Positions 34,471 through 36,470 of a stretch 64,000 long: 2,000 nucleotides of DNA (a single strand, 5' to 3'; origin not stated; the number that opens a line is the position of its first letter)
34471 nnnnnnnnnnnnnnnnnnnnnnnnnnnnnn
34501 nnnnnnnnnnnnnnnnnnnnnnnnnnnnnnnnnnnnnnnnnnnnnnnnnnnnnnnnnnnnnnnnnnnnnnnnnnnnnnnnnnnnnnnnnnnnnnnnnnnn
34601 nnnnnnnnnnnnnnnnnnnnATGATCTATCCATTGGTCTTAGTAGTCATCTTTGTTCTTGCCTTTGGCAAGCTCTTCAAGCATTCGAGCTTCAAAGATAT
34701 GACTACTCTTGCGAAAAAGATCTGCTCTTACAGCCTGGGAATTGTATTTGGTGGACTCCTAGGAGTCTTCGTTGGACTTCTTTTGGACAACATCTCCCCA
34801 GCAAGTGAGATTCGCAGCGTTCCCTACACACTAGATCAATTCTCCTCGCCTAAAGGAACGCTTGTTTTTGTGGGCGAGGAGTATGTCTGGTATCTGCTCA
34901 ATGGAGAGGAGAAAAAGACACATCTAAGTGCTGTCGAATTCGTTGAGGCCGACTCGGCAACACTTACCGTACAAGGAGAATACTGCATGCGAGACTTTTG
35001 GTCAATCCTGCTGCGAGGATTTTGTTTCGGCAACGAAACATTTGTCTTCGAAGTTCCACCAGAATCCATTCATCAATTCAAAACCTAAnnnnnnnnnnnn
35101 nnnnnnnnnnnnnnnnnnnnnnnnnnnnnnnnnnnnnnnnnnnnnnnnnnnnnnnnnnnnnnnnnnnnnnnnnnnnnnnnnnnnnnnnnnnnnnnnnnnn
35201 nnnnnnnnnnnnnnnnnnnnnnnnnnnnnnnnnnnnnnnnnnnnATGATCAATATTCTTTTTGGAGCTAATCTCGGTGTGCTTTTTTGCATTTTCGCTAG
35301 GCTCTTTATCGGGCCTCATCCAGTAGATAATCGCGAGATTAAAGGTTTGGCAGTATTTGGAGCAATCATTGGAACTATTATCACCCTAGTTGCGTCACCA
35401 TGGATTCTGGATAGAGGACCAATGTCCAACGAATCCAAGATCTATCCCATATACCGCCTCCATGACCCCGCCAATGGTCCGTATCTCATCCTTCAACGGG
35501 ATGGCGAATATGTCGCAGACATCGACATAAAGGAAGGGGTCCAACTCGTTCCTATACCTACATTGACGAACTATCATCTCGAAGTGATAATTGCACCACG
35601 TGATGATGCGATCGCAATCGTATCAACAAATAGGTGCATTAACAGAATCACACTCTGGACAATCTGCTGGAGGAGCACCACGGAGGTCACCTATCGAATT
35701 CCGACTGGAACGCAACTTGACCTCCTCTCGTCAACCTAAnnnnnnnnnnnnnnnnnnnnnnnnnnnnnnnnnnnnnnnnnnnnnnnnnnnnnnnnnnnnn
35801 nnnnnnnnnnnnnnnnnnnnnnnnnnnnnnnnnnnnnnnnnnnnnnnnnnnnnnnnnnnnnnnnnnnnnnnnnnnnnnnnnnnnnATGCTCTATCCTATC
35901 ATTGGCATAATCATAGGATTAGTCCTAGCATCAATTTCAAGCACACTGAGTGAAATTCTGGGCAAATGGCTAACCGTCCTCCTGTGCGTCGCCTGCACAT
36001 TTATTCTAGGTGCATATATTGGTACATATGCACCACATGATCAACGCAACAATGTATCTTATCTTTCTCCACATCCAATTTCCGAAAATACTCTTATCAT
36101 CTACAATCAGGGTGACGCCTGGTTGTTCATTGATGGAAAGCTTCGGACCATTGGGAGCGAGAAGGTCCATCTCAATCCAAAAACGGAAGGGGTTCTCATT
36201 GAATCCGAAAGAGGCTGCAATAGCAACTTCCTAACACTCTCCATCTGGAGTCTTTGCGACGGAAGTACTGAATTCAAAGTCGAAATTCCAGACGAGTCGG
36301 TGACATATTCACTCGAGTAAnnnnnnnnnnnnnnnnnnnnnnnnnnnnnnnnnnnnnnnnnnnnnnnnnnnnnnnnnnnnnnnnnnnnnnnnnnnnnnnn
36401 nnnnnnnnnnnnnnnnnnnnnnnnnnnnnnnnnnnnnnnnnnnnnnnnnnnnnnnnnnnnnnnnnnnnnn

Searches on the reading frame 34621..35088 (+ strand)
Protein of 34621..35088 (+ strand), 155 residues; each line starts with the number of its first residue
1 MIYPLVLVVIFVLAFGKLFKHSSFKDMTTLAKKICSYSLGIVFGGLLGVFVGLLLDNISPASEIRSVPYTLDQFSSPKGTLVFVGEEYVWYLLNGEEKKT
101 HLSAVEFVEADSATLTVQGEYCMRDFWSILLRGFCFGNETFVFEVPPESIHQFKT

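Call 12: search_protein_families(library=pfam, proteins=[window:34621-35088:+], max_evalue=0.1)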
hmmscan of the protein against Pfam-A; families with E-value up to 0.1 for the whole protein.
window:34621-35088:+ (155 aa): 1 family
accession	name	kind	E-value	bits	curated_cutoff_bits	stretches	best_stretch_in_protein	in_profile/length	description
PF09546.15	Spore_III_AE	-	0.044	13.5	27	1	2-50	146-194/321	Stage III sporulation protein AE (spore_III_AE)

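Call 29: search_protein_families(library=padloc, proteins=[window:34621-35088:+], max_evalue=0.1)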
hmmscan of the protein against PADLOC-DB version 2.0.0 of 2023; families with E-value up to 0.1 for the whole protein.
window:34621-35088:+ (155 aa): 0 families

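Call 70: search_protein_families(library=ncbifam, proteins=[window:34621-35088:+], max_evalue=0.1)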
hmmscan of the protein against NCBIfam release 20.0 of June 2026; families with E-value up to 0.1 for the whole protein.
window:34621-35088:+ (155 aa): 0 families

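Call 71: search_protein_families(library=phrogs, proteins=[window:34621-35088:+], max_evalue=0.1)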
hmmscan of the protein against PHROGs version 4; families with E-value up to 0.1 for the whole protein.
window:34621-35088:+ (155 aa): 1 family
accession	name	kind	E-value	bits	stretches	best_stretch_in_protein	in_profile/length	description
phrog_4839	-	unknown function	0.036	15.3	1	4-58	26-77/87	-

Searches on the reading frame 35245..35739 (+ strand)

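Call 12: search_protein_families(library=pfam, proteins=[window:35245-35739:+], max_evalue=0.1)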
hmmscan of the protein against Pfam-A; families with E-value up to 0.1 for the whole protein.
window:35245-35739:+ (164 aa): 1 family
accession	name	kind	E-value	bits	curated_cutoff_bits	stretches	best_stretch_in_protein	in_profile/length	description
PF12911.12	OppC_N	-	0.063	13.6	23.9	0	35-55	15-37/53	N-terminal TM domain of oligopeptide transport permease C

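Call 29: search_protein_families(library=padloc, proteins=[window:35245-35739:+], max_evalue=0.1)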
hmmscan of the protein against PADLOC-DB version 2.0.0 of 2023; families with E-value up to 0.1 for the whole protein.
window:35245-35739:+ (164 aa): 0 families

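Call 70: search_protein_families(library=ncbifam, proteins=[window:35245-35739:+], max_evalue=0.1)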
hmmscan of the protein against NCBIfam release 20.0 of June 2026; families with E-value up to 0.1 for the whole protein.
window:35245-35739:+ (164 aa): 0 families

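Call 71: search_protein_families(library=phrogs, proteins=[window:35245-35739:+], max_evalue=0.1)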
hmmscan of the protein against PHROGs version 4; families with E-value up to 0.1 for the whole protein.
window:35245-35739:+ (164 aa): 0 families

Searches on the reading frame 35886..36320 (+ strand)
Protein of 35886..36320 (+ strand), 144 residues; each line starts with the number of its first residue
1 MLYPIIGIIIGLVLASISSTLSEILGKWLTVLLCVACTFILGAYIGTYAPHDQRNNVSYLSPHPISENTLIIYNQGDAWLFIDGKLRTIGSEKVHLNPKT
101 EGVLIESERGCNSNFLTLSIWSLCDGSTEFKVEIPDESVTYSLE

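Call 12: search_protein_families(library=pfam, proteins=[window:35886-36320:+], max_evalue=0.1)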
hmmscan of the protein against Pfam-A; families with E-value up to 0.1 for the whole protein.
window:35886-36320:+ (144 aa): 3 families
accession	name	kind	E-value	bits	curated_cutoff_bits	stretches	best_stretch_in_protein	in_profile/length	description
PF05145.17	AbrB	-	0.0074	15.7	29.2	1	5-48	33-74/314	Transition state regulatory protein AbrB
PF04018.18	VCA0040-like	-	0.014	15.4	26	1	4-57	85-138/246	Undecaprenyl phosphate translocase-like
PF07155.17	ECF-ribofla_trS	-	0.063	13.7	26.7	1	7-56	51-101/172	ECF-type riboflavin transporter, S component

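Call 29: search_protein_families(library=padloc, proteins=[window:35886-36320:+], max_evalue=0.1)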
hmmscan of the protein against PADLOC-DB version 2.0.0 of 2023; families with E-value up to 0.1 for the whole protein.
window:35886-36320:+ (144 aa): 0 families

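Call 70: search_protein_families(library=ncbifam, proteins=[window:35886-36320:+], max_evalue=0.1)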
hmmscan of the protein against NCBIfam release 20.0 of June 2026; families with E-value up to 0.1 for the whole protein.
window:35886-36320:+ (144 aa): 1 family
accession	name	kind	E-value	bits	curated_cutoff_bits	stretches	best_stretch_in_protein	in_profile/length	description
TIGR00796.1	livcs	equivalog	0.045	12.8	243.4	1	2-79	112-189/405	branched-chain amino acid transport system II carrier protein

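Call 71: search_protein_families(library=phrogs, proteins=[window:35886-36320:+], max_evalue=0.1)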
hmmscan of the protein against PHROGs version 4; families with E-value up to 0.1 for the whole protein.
window:35886-36320:+ (144 aa): 0 families
